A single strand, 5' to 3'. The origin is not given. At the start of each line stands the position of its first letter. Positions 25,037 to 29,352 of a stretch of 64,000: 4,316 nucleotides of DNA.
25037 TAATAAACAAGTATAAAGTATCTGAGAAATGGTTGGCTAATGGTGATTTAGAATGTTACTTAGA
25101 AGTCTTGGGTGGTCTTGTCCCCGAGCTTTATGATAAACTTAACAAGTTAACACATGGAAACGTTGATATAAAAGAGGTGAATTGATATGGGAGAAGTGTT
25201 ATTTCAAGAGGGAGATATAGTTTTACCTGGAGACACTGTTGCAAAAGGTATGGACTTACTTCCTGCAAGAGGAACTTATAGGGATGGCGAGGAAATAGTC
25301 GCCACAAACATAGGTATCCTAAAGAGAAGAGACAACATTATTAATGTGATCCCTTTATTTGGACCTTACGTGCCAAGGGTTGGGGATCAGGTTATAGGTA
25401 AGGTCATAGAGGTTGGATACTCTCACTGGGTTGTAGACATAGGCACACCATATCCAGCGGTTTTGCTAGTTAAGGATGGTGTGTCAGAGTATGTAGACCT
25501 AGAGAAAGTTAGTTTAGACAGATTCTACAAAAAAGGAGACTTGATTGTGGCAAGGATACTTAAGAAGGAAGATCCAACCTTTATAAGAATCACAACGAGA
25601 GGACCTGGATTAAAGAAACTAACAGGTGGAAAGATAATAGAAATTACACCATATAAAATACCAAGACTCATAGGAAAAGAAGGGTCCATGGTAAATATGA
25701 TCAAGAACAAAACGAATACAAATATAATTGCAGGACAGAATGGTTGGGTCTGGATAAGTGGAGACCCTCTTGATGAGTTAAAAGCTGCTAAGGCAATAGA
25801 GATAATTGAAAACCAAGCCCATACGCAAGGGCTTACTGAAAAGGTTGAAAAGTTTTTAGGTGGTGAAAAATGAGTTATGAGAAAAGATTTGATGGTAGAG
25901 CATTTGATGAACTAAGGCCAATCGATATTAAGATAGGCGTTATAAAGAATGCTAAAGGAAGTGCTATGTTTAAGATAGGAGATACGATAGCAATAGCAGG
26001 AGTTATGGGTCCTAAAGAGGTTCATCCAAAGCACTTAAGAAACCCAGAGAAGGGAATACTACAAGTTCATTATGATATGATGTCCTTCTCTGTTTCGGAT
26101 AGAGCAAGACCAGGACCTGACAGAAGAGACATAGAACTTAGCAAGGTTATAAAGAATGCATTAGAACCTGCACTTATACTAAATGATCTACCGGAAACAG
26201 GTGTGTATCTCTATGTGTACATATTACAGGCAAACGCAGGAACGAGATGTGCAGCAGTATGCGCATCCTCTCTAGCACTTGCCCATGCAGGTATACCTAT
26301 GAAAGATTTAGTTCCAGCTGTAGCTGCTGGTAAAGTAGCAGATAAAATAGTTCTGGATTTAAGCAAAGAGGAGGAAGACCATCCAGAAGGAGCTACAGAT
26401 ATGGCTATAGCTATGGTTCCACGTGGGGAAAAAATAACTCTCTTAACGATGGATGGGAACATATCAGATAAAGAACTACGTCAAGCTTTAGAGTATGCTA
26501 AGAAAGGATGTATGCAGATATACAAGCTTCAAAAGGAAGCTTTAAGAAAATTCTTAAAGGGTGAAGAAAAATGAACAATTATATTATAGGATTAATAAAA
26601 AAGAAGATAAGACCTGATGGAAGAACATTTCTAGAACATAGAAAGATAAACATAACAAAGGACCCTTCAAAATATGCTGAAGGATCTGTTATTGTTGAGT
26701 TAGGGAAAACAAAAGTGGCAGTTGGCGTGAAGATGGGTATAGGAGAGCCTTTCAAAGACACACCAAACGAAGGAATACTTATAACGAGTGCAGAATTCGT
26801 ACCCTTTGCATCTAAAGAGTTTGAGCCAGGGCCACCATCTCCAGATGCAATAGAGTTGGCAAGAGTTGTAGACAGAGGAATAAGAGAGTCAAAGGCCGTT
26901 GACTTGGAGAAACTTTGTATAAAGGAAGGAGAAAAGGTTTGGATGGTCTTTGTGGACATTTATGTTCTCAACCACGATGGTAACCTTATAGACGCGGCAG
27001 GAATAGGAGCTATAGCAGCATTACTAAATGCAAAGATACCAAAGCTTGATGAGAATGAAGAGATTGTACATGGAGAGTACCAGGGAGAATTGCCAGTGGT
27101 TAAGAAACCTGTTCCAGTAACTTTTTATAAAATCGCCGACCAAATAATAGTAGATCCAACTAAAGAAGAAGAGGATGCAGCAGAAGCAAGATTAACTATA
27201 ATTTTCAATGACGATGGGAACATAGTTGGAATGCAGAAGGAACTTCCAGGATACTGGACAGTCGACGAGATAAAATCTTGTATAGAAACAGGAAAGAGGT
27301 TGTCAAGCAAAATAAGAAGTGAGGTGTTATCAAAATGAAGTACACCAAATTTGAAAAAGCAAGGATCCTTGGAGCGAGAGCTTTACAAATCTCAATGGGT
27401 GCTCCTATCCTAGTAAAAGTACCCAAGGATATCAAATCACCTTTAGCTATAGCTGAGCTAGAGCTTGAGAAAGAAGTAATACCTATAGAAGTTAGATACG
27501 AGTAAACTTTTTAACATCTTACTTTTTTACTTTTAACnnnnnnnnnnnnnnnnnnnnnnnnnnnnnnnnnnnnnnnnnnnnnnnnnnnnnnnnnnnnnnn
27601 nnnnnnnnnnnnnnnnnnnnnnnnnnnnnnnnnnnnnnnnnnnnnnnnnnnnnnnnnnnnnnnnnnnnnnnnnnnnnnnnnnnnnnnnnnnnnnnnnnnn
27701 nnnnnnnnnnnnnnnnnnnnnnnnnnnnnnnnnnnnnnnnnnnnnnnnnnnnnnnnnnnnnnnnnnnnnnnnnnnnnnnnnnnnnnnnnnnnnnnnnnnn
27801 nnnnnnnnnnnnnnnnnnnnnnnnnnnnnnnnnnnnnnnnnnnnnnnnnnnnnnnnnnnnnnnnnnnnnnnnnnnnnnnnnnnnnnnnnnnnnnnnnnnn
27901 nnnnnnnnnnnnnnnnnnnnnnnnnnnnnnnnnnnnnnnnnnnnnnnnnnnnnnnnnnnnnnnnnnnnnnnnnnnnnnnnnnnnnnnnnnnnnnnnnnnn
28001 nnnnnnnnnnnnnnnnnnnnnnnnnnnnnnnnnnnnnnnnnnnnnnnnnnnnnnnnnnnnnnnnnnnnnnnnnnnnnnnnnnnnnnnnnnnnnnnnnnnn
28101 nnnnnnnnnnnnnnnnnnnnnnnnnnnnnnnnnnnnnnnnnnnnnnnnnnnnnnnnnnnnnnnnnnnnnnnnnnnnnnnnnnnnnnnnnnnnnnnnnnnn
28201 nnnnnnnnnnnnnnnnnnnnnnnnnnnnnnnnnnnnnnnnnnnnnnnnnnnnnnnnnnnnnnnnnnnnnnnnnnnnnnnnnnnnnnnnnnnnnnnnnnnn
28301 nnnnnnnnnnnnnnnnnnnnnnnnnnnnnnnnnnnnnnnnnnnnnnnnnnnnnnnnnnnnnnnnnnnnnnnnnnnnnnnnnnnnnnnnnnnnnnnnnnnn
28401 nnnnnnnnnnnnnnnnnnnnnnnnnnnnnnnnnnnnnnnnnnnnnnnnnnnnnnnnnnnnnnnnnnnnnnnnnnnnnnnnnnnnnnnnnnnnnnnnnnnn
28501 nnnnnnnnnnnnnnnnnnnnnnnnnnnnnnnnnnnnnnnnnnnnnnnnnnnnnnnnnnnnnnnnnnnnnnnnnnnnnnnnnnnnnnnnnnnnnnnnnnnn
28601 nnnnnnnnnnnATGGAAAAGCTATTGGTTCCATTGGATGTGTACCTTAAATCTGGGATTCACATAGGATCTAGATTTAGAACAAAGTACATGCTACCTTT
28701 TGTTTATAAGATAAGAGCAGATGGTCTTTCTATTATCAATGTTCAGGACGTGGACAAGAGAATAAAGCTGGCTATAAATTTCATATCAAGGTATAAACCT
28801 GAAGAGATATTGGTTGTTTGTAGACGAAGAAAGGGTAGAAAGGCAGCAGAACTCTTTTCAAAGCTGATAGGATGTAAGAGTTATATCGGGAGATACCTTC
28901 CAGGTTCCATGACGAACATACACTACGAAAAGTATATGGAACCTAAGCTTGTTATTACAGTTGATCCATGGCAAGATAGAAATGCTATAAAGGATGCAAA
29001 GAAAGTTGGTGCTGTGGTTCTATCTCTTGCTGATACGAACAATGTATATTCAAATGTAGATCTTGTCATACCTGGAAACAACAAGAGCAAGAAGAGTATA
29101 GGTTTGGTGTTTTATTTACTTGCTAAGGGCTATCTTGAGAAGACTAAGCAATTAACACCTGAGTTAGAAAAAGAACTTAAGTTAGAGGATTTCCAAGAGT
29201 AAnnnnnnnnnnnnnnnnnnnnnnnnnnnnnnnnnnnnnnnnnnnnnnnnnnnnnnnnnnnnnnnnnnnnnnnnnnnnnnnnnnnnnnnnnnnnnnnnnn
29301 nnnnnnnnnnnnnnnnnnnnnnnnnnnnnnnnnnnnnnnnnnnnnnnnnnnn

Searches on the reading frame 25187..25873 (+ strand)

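Call 36: search_protein_families(library=pfam, proteins=[window:25187-25873:+], max_evalue=0.001)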
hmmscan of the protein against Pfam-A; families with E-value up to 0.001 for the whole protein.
window:25187-25873:+ (228 aa): 6 families
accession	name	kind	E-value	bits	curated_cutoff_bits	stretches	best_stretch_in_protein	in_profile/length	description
PF21266.3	RRP4_S1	-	8.9e-09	35.9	27.3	1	61-123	2-70/73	RRP4, S1 domain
PF15985.11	KH_6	-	4.6e-08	33.7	27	1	148-193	1-44/47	KH domain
PF22625.2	ECR1_N_2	-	1.7e-07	31.3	27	1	10-57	2-50/51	Exosome RNA binding protein RRP4 N-terminal domain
PF00013.35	KH_1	-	9.7e-06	25.7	21.5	1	151-203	4-62/66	KH domain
PF21262.3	RRP40_S1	-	0.00021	21.6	27.1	0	61-93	1-33/83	Exosome complex component RRP40, S1 domain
PF14382.12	ECR1_N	-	0.00064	19.9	27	0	11-47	1-37/38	Exosome complex exonuclease RRP4 N-terminal region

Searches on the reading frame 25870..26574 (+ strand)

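Call 38: search_protein_families(library=pfam, proteins=[window:25870-26574:+], max_evalue=0.001)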
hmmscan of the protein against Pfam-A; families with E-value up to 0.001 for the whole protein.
window:25870-26574:+ (234 aa): 2 families
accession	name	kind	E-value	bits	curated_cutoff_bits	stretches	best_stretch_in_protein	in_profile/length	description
PF01138.27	RNase_PH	-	6e-35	120.9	25.5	1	14-143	1-130/130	3' exoribonuclease family, domain 1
PF03725.20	RNase_PH_C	-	6.4e-12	45.7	20.8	1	147-213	2-67/67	3' exoribonuclease family, domain 2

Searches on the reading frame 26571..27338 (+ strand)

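Call 38: search_protein_families(library=pfam, proteins=[window:26571-27338:+], max_evalue=0.001)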
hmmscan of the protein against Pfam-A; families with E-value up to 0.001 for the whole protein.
window:26571-27338:+ (255 aa): 2 families
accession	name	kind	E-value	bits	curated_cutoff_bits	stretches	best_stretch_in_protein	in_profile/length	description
PF01138.27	RNase_PH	-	2.7e-33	115.6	25.5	1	22-157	1-130/130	3' exoribonuclease family, domain 1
PF03725.20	RNase_PH_C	-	5.2e-17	62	20.8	1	180-242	3-65/67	3' exoribonuclease family, domain 2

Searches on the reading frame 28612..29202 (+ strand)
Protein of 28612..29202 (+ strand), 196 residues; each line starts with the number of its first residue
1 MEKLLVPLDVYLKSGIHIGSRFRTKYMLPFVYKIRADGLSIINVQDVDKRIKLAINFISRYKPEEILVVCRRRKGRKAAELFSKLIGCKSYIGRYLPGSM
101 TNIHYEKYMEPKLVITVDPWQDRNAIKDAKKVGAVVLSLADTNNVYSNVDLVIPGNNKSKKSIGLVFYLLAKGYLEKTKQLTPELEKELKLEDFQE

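Call 24: search_protein_families(library=pfam, proteins=[window:28612-29202:+], max_evalue=0.001)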
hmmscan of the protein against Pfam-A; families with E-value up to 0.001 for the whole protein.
window:28612-29202:+ (196 aa): 1 family
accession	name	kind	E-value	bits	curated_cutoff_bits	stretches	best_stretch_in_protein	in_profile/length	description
PF00318.25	Ribosomal_S2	-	3.4e-21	76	26.1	2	110-174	149-213/216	Ribosomal protein S2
